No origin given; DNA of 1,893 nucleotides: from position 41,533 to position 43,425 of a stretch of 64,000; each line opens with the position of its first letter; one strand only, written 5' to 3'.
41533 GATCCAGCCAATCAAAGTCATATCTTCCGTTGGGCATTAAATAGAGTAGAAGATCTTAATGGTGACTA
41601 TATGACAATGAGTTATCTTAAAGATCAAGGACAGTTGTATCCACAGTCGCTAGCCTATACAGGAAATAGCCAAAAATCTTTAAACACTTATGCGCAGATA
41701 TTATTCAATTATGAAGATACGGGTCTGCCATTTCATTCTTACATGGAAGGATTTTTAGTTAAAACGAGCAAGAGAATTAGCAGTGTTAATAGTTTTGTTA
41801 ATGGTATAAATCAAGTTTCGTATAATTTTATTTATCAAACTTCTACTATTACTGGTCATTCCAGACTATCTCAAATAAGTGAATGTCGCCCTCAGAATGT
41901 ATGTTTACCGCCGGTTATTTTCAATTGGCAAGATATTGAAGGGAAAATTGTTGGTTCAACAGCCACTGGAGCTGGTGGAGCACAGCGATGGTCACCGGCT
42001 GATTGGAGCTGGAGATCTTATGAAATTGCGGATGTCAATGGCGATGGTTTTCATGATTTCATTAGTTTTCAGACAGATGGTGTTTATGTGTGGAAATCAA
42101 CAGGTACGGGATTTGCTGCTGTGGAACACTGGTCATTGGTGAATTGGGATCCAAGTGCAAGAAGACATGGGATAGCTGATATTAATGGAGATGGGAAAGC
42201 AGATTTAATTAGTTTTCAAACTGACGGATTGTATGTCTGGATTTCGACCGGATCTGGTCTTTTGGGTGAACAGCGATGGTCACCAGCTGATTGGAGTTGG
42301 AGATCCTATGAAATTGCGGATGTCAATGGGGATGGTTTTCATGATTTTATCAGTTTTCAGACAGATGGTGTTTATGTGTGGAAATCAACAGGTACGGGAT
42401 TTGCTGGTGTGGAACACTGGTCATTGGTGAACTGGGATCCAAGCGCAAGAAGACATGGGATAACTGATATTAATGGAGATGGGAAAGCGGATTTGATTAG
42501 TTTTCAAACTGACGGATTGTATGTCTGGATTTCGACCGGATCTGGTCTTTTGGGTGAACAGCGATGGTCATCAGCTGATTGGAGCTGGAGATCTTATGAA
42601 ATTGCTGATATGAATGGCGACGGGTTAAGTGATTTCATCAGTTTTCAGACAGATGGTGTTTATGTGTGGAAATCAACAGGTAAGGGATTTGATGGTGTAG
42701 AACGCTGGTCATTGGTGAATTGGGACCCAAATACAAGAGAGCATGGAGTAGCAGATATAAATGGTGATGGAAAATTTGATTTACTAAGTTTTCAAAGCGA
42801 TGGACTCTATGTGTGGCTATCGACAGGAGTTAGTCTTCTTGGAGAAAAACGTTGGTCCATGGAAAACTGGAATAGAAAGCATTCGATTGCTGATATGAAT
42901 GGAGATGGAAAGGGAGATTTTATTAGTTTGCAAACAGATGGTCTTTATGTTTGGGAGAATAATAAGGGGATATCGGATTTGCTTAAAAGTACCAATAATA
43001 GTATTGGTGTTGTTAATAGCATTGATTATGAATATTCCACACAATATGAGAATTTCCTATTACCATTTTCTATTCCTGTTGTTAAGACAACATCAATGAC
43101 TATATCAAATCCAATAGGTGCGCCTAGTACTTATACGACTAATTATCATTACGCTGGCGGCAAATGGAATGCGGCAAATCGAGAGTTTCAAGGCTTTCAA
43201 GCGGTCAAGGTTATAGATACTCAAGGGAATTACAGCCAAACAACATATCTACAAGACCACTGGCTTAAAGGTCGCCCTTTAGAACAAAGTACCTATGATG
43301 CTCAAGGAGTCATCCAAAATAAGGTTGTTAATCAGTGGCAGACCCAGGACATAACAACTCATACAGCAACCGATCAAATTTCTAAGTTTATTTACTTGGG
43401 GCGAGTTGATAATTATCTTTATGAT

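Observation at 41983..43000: Recent in-frame amplification of a 288-bp two-blade unit inside paralog 1 only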

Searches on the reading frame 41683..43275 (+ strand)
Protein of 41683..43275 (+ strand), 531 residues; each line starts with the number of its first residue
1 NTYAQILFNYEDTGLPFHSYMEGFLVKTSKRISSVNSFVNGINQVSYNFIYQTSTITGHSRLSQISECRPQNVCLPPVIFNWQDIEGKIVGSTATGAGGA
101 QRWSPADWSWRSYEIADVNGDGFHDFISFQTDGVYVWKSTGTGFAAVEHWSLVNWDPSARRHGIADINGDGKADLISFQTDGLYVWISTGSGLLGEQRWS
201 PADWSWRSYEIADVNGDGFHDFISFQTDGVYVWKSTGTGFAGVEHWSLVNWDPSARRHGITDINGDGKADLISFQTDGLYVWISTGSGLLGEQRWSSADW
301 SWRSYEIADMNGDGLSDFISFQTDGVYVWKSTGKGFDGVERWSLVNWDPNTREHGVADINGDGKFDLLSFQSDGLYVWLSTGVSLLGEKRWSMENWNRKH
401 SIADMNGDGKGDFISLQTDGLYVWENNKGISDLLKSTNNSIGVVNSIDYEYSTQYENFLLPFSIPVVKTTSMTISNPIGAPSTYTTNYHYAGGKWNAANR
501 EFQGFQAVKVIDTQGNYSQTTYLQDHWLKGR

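Call 19: find_related_loci(query=window:41773-43185:+, collection=genome_contigs, flank=6000)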
Query window:41773-43185:+ (471 aa) in genome_contigs; peptide patterns used: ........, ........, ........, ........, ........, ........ (x = any residue, [..] = any of these).
70 stretches matched a pattern; 13 encode a relative of the query (tblastn E <= 1e-3); 13 distinct loci.
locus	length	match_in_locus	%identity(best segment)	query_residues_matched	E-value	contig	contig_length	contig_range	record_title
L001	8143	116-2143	22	75-397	9e-12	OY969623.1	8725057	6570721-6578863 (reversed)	MAG: uncultured Gemmataceae bacterium isolate MFD06742.bin.c.1 genome assembly, chromosome: 1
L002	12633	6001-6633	29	84-385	9e-10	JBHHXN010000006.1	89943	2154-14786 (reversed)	MAG: bacterium isolate D_1_bin.48 NODE_23_length_89943_cov_10.562033, whole genome shotgun sequence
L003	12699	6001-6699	27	75-290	2e-9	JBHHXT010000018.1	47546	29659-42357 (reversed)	MAG: bacterium isolate D_1_bin.22 NODE_110_length_47546_cov_20.359710, whole genome shotgun sequence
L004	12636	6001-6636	28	87-339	3e-8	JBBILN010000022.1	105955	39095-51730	MAG: bacterium isolate BQF270218_bin_21 NODE_83_length_105955_cov_24.436393, whole genome shotgun sequence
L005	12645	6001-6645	27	87-290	5e-8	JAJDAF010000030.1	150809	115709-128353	MAG: candidate division KSB1 bacterium isolate OFTM356 OFTM356_29, whole genome shotgun sequence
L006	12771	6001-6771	27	85-385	1e-7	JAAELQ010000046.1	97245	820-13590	MAG: bacterium isolate Bpl_9 BplG_CONTIG687883, whole genome shotgun sequence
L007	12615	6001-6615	26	34-193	7e-7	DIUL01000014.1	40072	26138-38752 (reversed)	MAG TPA_asm: Acetobacteraceae bacterium UBA6159 UBA6159_contig_75952, whole genome shotgun sequence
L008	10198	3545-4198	26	87-385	8e-7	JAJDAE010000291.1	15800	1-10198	MAG: candidate division KSB1 bacterium isolate OFTM177 OFTM177_290, whole genome shotgun sequence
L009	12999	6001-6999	25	78-393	3e-6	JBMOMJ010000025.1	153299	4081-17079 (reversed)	MAG: Myxococcota bacterium isolate Betzabe_MAG047 MAG047_25, whole genome shotgun sequence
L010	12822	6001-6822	28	77-338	6e-6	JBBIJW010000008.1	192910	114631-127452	MAG: Planctomycetaceae bacterium isolate RVF170221_bin_171 NODE_51_length_192910_cov_10.053, whole genome shotgun sequen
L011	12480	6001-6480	28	75-193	2e-5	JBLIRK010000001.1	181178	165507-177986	MAG: Thermoplasmatota archaeon isolate MF1_202111_bin_395 MF1_202111_bin_395_scaffold_1, whole genome shotgun sequence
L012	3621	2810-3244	25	78-193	1e-4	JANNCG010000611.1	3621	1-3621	MAG: Myxococcales bacterium isolate OTE_78_metabat_205 OTE_78_k141_1201928, whole genome shotgun sequence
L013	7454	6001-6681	25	85-292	4e-4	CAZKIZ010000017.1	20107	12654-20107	MAG TPA_asm: uncultured Rhodohalobacter sp. isolate SRP201947_co1_251 genome assembly, contig: NODE_932_length_20107_cov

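Call 24: find_related_loci(query=window:41773-43185:+, collection=metagenome_contigs, flank=6000)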
Query window:41773-43185:+ (471 aa) in metagenome_contigs; peptide patterns used: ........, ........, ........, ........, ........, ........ (x = any residue, [..] = any of these).
74 stretches matched a pattern; 17 encode a relative of the query (tblastn E <= 1e-3); 17 distinct loci.
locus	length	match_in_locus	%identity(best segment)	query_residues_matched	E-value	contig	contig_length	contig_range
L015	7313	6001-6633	29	76-290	1e-11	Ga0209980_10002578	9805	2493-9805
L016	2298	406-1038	29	76-290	9e-12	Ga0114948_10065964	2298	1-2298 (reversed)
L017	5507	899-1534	30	87-397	4e-11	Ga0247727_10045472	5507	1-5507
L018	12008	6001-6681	30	74-339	2e-10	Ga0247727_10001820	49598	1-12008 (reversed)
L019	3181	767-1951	23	75-449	4e-10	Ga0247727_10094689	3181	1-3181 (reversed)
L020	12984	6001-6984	25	85-384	7e-10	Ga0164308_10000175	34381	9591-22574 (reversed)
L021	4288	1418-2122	29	74-290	9e-10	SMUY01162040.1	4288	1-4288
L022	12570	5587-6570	25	85-384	3e-9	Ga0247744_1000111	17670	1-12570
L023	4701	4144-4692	29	76-339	3e-9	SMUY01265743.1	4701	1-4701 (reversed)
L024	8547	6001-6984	25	85-384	5e-9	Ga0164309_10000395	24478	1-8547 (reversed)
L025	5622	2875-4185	23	75-399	2e-8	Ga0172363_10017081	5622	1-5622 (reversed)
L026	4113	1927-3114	23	87-449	4e-8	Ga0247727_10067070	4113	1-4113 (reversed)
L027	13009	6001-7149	23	83-399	1e-7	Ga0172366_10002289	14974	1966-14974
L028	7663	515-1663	23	83-399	1e-7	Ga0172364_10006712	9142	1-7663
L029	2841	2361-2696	28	87-194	2e-5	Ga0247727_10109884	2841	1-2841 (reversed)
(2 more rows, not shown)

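Call 81: search_protein_representatives(protein=window:41683-43275:+)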
Query: 531 residues. Proteins with E-value up to 0.001 (for the whole library): 33755; up to 1e-10: 11756; up to 1e-30: 745. The best 150 are listed.
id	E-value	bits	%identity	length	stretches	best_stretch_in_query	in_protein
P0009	1.0e-151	522.7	53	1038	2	5-387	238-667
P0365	2.4e-140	485.1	45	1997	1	8-526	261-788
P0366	4.9e-127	441.2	45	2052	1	6-522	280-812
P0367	8.2e-100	351.3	40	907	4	114-381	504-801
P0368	3.9e-97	342.5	32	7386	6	114-419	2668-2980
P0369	1.1e-87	311.2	41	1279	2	108-432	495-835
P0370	1.8e-85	303.9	30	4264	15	115-415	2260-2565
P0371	6.4e-76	272.4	35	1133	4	91-368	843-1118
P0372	8.7e-75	268.7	29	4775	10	114-432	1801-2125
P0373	1.5e-72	261.2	38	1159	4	115-298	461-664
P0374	2.3e-72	260.7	31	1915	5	108-417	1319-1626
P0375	1.1e-70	255.1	28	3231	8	112-416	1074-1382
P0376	1.4e-70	254.7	33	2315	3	95-524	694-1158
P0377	4.6e-69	249.8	34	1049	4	166-391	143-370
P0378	1.1e-68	248.5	37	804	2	6-286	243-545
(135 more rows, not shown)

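Call 86: find_encoding_contigs(protein=P0365, flank=8000, max_places=3)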
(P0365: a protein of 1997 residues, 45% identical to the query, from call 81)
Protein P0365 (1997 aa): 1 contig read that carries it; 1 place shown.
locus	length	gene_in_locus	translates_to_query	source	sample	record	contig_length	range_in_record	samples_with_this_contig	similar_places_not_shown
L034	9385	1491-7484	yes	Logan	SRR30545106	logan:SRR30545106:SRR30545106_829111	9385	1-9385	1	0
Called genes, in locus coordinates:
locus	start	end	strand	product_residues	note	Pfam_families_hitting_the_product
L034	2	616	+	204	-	?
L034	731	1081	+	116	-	PF13380:CoA_binding_2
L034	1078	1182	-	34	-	-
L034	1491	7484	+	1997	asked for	PF03534:SpvB, PF13517:FG-GAP_3, PF12256:TcdB_toxin_midN (weak), PF05593:RHS_repeat (weak), PF25023:TEN_YD-shell (weak), PF05593:RHS_repeat (weak), PF25023:TEN_YD-shell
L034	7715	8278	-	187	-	PF00583:Acetyltransf_1, PF13508:Acetyltransf_7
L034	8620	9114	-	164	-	-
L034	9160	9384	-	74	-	?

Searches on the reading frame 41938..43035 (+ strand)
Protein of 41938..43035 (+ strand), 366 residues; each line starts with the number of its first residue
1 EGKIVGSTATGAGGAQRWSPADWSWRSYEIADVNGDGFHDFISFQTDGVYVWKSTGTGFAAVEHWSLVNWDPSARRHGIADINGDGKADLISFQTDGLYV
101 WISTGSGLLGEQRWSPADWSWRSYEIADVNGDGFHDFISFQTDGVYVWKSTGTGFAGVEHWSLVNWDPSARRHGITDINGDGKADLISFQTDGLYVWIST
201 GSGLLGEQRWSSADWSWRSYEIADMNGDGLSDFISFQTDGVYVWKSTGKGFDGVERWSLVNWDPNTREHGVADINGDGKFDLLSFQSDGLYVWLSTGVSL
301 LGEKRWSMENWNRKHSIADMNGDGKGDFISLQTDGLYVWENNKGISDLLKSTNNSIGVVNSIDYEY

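Call 18: find_homologous_proteins(query=window:41959-43020:+, max_evalue=1e-10)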
Query window:41959-43020:+ (354 aa): 810 proteins with E <= 1e-10 among 8000 candidates; the best 120 are listed.
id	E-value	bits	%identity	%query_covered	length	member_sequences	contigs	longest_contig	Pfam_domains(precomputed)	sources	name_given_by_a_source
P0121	5.4e-64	235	35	87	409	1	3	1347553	PF01839.30,PF12256.15,PF00404.25,PF13517.13,PF23458.3,PF21955.1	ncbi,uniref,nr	ncbi:FG-GAP repeat protein [Vibrio aerogenes CECT 7868]|uniref:FG-GAP repeat protein n=2 Tax=Vibrio 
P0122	1.3e-56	210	34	88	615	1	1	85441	PF01839.30,PF00413.31,PF13517.13,PF01400.32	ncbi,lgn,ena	-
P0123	2.8e-56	209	35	87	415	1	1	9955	PF01839.30,PF12256.15,PF16743.11,PF00404.25,PF13517.13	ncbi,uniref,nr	ncbi:VCBS repeat-containing protein [Leptolyngbya cf. ectocarpi LEGE 11479]|uniref:VCBS repeat-conta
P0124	1.8e-55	206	37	75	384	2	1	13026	PF01839.30,PF00404.25,PF13517.13,PF23458.3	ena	-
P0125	1.6e-53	200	34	73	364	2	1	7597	PF01839.30,PF13517.13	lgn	-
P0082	3.6e-53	199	34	87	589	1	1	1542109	PF01839.30,PF13517.13,PF01400.32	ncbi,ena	-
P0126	3.1e-47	179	35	78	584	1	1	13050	PF01839.30,PF13517.13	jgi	jgi:hypothetical protein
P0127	1.2e-46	177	41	74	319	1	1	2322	PF01839.30,PF13517.13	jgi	jgi:FG-GAP-like repeat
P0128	1.5e-46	177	38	78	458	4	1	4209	PF01839.30,PF12256.15,PF01551.30,PF13517.13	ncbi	ncbi:MAG: FG-GAP-like repeat-containing protein, partial [Micromonosporaceae bacterium]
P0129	2.2e-46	177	39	77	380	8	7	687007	PF01839.30,PF12256.15,PF00404.25,PF13517.13,PF14020.12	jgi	jgi:hypothetical protein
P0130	7.4e-46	175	39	76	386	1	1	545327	PF01839.30,PF12256.15,PF23727.2,PF00404.25,PF13517.13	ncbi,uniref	ncbi:VCBS repeat-containing protein [Tenacibaculum ascidiaceicola]|uniref:FG-GAP repeat domain-conta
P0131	1.1e-45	174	33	71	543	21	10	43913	PF01839.30,PF12256.15,PF13517.13,PF00188.33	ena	-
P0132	8.8e-45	171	34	73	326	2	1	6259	PF01839.30,PF12256.15,PF00404.25,PF13517.13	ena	-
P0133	1.7e-44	170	33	87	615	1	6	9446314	PF01839.30,PF00413.31,PF13517.13,PF01400.32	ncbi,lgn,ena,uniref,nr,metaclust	ncbi:FG-GAP-like repeat-containing protein [Haliangium ochraceum]|uniref:Peptidase M12A astacin n=1 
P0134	4.0e-44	169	32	71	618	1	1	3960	PF01839.30,PF13517.13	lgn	-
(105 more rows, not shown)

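Call 39: predict_structure(alignment_id=A1)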
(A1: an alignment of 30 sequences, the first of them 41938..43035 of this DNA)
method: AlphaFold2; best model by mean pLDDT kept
length: 366 residues; sequences in the alignment: 30
mean_pLDDT: 86.3   pTM: 0.82
mean pLDDT of the five models: 86.3, 84.4, 84.0, 82.3, 81.4
residues with pLDDT >= 90: 242; 70-90: 84; 50-70: 9; < 50: 31
segments of 3 or more residues with pLDDT < 50: 1-11, 348-366
pLDDT, mean of each block of 10 residues (from residue 1): 38 67 83 97 92 92 89 88 97 93 96 91 92 96 94 95 87 94 96 95 94 89 96 94 95 92 86 95 93 95 89 92 92 85 51 33 28
secondary structure, 60 per line:
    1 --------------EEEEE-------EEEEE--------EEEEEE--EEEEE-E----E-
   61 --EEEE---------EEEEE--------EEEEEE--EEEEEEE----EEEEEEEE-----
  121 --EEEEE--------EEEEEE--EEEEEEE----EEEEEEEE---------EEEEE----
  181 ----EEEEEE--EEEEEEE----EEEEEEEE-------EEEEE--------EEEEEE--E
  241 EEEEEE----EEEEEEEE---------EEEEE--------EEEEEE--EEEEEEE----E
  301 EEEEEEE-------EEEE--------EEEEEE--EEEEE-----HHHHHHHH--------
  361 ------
elements in order: E15-19 E27-31 E40-45 E48-52 E63-66 E76-80 E89-94 E97-103 E108-115 E123-127 E136-141 E144-150 E155-162 E172-176 E185-190 E193-199 E204-211 E219-223 E232-237 E240-246 E251-258 E268-272 E281-286 E289-295 E300-307 E315-318 E327-332 E335-339 H345-352

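Call 45: fold_search(model_id=the predicted structure, library=pdb)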
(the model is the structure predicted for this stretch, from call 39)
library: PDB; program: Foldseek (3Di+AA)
matches with E <= 10: 1491; with E <= 0.001: 509
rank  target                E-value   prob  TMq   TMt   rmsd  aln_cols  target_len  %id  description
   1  5mb4                  5.2e-17  1.00  0.72  0.66   5.9       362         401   20  Crystal Structure of the Psathyrella asperospora lectin PAL in complex with GlcNAc (released 2017-02-22)
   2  4tqj_A                1.2e-16  1.00  0.71  0.64   6.4       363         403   21  Structural basis of specific recognition of non-reducing terminal N-acetylglucosamine by an Agrocybe aegerita lection (released 2015-06-03)
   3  4tqm_A                1.6e-16  1.00  0.71  0.65   5.8       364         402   21  Structural basis of specific recognition of non-reducing terminal N-acetylglucosamine by an Agrocybe aegerita lection (released 2015-06-03)
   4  2bwr_A                1.7e-16  1.00  0.72  0.66   5.4       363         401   20  Crystal Structure of Psathyrella Velutina Lectin at 1.5A Resolution (released 2006-01-23)
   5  2bwm                  2.1e-16  1.00  0.71  0.66   5.6       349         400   20  1.8A CRYSTAL STRUCTURE OF of Psathyrella velutina LECTIN IN COMPLEX WITH METHYL 2-ACETAMIDO-1,2-DIDEOXY-1-SELENO-BETA-D- (released 2006-01-23)
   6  4up4_B                4.3e-16  1.00  0.72  0.66   3.2       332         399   21  Structure of the recombinant lectin PVL from Psathyrella velutina in complex with GlcNAcb-D-1,3Galactoside (released 2015-01-28)
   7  4up4_A                4.7e-16  1.00  0.73  0.67   5.1       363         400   20  Structure of the recombinant lectin PVL from Psathyrella velutina in complex with GlcNAcb-D-1,3Galactoside (released 2015-01-28)
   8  9oee_A                5.8e-13  1.00  0.58  0.34   7.1       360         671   25  S. griseus TUA bound UmbA4 complexes (released 2025-12-17)
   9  9van_B                2.1e-10  1.00  0.54  0.52   7.5       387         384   14  Cryo-EM structure of human full length KICSTOR complex (state 2) (released 2025-11-12)
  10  9v6e_B                2.7e-10  1.00  0.55  0.53   6.9       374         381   14  Cryo-EM structure of human full length KICSTOR complex (state 1) (released 2025-11-12)
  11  9o5a_G                3.1e-10  1.00  0.55  0.52   6.8       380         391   14  The KICSTOR-GATOR1 complex (released 2026-02-18)
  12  9v80_B                4.4e-10  1.00  0.54  0.52   6.9       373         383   14  Cryo-EM structure of KICSTOR CCC complex (state 4) (released 2025-11-12)
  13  6h6f_F                6.7e-10  1.00  0.52  0.11  12.3       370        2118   16  PTC3 holotoxin complex from Photorhabdus luminiscens - Mutant TcC-D651A (released 2018-10-03)
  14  6h6e_F                2.0e-09  1.00  0.52  0.11  11.4       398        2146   16  PTC3 holotoxin complex from Photorhabdus luminecens in prepore state (TcdA1, TcdB2, TccC3) (released 2018-10-03)
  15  9v9n_B                2.0e-09  1.00  0.55  0.53   6.8       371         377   14  Cryo-EM structure of KICSTOR CCC complex (state 5) (released 2025-11-12)
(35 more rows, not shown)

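Call 67: search_solved_structures(query=window:41938-43035:+, max_evalue=0.01)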
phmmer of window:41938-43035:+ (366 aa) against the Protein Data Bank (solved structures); distinct sequences matched with E-value up to 0.01: 7.
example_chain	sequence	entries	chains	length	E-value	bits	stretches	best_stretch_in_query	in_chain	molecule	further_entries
4tqj_A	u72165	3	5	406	5.9e-22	81.2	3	30-217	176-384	Lectin 2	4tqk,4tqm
4up4_A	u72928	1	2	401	2.5e-16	62.7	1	29-206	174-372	LECTIN PVL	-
2bwm_A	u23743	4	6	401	3.3e-16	62.3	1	31-301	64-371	PSATHYRELLA VELUTINA LECTIN PVL | PSATHYRELLA VELUTINA LECTIN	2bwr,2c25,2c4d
5mb4_A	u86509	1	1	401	1.8e-14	56.5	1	30-214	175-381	GlcNAc specific lectin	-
9c4k_P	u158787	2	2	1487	0.00022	23.3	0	216-344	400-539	Toxin subunit YenB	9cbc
5kis_A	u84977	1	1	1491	0.00022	23.3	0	216-344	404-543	YenB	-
4igl_A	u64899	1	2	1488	0.00022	23.3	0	216-344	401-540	YenB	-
